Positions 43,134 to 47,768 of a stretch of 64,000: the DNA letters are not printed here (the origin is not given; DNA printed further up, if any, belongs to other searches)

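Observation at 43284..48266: ECF sigma factor followed by a 1444-aa anti-sigma::YfbK-type vWA fusion; a paralogous vWA module is reused at 60738-63812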

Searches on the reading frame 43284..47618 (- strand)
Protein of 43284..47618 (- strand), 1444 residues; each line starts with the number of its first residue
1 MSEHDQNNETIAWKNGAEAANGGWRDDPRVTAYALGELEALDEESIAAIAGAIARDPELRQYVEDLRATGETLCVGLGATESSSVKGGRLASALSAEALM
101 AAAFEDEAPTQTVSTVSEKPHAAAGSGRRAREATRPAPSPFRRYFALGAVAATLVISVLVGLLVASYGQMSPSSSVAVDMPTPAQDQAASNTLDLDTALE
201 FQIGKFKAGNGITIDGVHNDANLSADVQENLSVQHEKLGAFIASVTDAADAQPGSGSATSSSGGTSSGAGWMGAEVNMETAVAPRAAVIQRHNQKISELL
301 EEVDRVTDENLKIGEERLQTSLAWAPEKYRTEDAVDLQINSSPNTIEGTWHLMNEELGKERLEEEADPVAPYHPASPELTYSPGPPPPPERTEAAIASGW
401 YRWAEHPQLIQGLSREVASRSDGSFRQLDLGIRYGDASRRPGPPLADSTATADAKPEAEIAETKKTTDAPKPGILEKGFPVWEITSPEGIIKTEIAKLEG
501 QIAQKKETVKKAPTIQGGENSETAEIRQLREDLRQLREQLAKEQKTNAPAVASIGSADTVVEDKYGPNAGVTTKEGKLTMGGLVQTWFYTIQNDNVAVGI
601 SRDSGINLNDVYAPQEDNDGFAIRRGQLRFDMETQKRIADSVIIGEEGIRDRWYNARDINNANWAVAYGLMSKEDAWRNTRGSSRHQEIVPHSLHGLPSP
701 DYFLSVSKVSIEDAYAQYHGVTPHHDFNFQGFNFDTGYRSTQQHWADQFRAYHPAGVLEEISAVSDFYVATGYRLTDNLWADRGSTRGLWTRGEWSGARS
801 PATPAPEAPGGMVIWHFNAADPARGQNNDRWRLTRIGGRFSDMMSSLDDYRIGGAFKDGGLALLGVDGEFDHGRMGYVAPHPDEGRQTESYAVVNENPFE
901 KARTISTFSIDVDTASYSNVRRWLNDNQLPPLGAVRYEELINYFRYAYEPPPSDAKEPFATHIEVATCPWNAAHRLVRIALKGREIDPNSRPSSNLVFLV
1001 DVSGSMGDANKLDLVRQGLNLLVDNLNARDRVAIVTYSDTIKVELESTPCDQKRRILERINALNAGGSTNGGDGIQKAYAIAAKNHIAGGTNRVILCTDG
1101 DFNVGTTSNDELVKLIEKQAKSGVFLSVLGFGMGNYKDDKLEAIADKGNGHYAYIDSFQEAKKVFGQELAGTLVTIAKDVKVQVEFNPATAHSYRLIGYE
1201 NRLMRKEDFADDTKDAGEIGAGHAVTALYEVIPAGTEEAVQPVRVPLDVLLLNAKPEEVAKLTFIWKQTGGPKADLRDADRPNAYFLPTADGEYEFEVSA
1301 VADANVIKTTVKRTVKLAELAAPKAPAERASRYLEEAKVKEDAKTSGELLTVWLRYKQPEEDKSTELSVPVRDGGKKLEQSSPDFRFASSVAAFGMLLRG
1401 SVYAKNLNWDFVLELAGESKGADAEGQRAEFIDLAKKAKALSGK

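Call 3: search_protein_families(library=pfam, proteins=[window:43284-47618:-], max_evalue=0.01)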
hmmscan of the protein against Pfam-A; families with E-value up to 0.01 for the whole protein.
window:43284-47618:- (1444 aa): 6 families
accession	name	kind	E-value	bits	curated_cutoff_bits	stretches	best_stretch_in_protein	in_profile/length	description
PF12034.13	YfbK_C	-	2.7e-66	223.7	25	2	1171-1278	1-111/184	Uncharacterized protein YfbK, C-terminal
PF12450.13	vWF_A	-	2.6e-33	114.3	25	1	887-978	3-94/94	von Willebrand factor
PF00092.34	VWA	-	3.6e-22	79.9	23.8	1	995-1166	1-173/174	von Willebrand factor type A domain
PF13519.12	VWA_2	-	3.7e-18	66.5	27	1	996-1100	1-106/107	von Willebrand factor type A domain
PF13768.12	VWA_3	-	1.6e-09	38.4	27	1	995-1152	2-153/155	von Willebrand factor type A domain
PF05762.20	VWA_CoxE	-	0.0047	16.8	26.4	1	988-1128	51-184/222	VWA domain containing CoxE-like protein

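Call 4: search_protein_families(library=ncbifam, proteins=[window:43284-47618:-], max_evalue=0.01)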
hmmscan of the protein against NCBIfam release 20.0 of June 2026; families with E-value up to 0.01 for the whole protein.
window:43284-47618:- (1444 aa): 7 families
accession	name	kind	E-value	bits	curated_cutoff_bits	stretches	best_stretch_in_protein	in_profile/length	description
TIGR02442.1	Cob-chelat-sub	hypoth_equivalog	9.9e-13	47.4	779.45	1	989-1115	468-599/641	putative cobaltochelatase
TIGR03788.1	marine_srt_targ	equivalog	4.9e-11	41.8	551.65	1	994-1185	272-458/629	marine proteobacterial sortase target protein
NF009943.0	PRK13406.1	equivalog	2.4e-08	33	571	1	993-1107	401-514/585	magnesium chelatase subunit D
TIGR02031.1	BchD-ChlD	equivalog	8.8e-06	24.7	499.55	1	996-1155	426-599/608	magnesium chelatase ATPase subunit D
NF010238.0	PRK13685.1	subfamily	1.1e-05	24.6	432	1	995-1133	98-246/335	hypothetical protein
TIGR00868.1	hCaCC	subfamily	1.9e-05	22.6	900.85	1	998-1159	309-464/863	calcium-activated chloride channel protein 1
NF038112.1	myxo_dep_M36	subfamily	0.0006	17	1500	1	1259-1342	1316-1495/1604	myxosortase-dependent M36 family metallopeptidase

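Call 10: find_homologous_proteins(query=window:43284-47618:-, max_evalue=1e-10)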
Query window:43284-47618:- (1444 aa): 4 proteins with E <= 1e-10 among 8000 candidates.
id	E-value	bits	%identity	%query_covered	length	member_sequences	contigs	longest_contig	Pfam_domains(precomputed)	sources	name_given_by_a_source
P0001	3.9e-158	547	57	27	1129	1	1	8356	PF12450.14,PF12034.14,PF00092.35,PF13519.13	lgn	-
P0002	9.9e-142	492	53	25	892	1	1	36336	PF12450.14,PF13768.13,PF12034.14,PF00092.35,PF13519.13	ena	-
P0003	7.3e-130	453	56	24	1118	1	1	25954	PF12450.14,PF13768.13,PF12034.14,PF00092.35,PF13519.13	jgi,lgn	-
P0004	9.6e-35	138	30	24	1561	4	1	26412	PF12450.14,PF12034.14,PF00092.35,PF13519.13,PF07719.24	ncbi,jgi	jgi:secreted protein with Ig-like and vWFA domain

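Call 23: find_encoding_contigs(protein=P0002, flank=6000, max_places=2)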
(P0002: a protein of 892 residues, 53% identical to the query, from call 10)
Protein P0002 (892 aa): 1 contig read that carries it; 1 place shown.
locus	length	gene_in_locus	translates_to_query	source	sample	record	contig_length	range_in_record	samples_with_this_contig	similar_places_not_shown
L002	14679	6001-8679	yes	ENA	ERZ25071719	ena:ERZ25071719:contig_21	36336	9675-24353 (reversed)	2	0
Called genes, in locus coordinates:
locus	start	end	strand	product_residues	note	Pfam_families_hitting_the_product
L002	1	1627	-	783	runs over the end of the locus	PF02225:PA, PF04389:Peptidase_M28, PF04253:TFR_dimer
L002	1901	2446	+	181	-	-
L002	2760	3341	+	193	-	PF14907:NTP_transf_5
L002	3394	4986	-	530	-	PF19077:Big_13 (weak)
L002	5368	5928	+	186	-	PF04542:Sigma70_r2, PF08281:Sigma70_r4_2, PF04545:Sigma70_r4 (weak)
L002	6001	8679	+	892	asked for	PF12450:vWF_A, PF00092:VWA, PF13519:VWA_2, PF13768:VWA_3, PF12034:YfbK_C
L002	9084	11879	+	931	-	PF02369:Big_1 (faint), PF24107:DUF7382 (faint), PF13620:CarboxypepD_reg, PF13620:CarboxypepD_reg, PF00085:Thioredoxin (weak), PF00578:AhpC-TSA, PF08534:Redoxin, PF13905:Thioredoxin_8, +5 more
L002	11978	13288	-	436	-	-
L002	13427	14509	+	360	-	PF00089:Trypsin, PF13365:Trypsin_2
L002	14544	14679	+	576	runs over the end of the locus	PF11832:DUF3352 (weak)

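Call 24: find_encoding_contigs(protein=P0003, flank=6000, max_places=2)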
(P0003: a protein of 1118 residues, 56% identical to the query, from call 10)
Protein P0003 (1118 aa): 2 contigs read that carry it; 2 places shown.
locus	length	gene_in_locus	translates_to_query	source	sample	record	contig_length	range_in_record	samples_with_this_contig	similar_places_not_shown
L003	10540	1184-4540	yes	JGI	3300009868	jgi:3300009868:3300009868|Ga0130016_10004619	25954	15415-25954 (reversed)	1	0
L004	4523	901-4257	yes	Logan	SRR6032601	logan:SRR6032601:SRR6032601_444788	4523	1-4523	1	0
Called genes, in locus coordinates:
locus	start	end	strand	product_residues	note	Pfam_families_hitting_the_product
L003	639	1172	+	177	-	PF04542:Sigma70_r2, PF08281:Sigma70_r4_2, PF04545:Sigma70_r4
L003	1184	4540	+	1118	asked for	PF12450:vWF_A, PF00092:VWA, PF13519:VWA_2, PF13768:VWA_3, PF12034:YfbK_C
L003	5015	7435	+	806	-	-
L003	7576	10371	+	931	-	PF00989:PAS, PF08448:PAS_4, PF13188:PAS_8, PF13426:PAS_9, PF08447:PAS_3, PF08448:PAS_4, PF02518:HATPase_c, PF00072:Response_reg, +1 more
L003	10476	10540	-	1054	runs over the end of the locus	PF13476:AAA_23, PF13514:AAA_27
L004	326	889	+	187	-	PF04542:Sigma70_r2, PF08281:Sigma70_r4_2, PF04545:Sigma70_r4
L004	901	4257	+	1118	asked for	PF12450:vWF_A, PF00092:VWA, PF13519:VWA_2, PF13768:VWA_3, PF12034:YfbK_C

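Call 25: find_encoding_contigs(protein=P0004, flank=6000, max_places=2)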
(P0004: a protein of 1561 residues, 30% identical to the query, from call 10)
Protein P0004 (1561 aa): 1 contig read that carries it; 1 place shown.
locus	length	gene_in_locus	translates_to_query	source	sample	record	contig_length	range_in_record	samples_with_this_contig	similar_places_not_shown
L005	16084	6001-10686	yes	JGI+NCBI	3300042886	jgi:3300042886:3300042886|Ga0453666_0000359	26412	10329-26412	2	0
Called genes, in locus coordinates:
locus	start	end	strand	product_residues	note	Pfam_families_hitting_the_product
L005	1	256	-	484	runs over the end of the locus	PF01594:AI-2E_transport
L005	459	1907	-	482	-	PF01029:NusB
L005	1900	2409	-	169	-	PF00885:DMRL_synthase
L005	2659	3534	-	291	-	PF03755:YicC-like_N, PF08340:YicC-like_C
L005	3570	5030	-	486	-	PF00902:TatC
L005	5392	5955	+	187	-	PF04542:Sigma70_r2, PF08281:Sigma70_r4_2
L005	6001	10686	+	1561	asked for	PF07719:TPR_2 (faint), PF12450:vWF_A, PF00092:VWA, PF13519:VWA_2, PF12034:YfbK_C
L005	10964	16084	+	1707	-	?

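Call 26: find_encoding_contigs(protein=P0001, flank=6000, max_places=2)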
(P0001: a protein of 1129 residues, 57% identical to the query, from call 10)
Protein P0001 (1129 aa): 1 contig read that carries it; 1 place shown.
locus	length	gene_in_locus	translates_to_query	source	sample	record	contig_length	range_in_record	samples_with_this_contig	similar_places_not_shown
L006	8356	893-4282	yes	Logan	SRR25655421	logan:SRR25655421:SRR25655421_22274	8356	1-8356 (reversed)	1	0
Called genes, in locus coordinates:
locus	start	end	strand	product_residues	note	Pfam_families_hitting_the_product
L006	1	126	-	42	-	?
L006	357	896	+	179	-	PF04542:Sigma70_r2, PF08281:Sigma70_r4_2, PF04545:Sigma70_r4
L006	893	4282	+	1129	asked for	PF12450:vWF_A, PF00092:VWA, PF13519:VWA_2, PF12034:YfbK_C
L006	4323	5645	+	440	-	PF09594:GT87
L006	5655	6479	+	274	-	PF02517:Rce1-like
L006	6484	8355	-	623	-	?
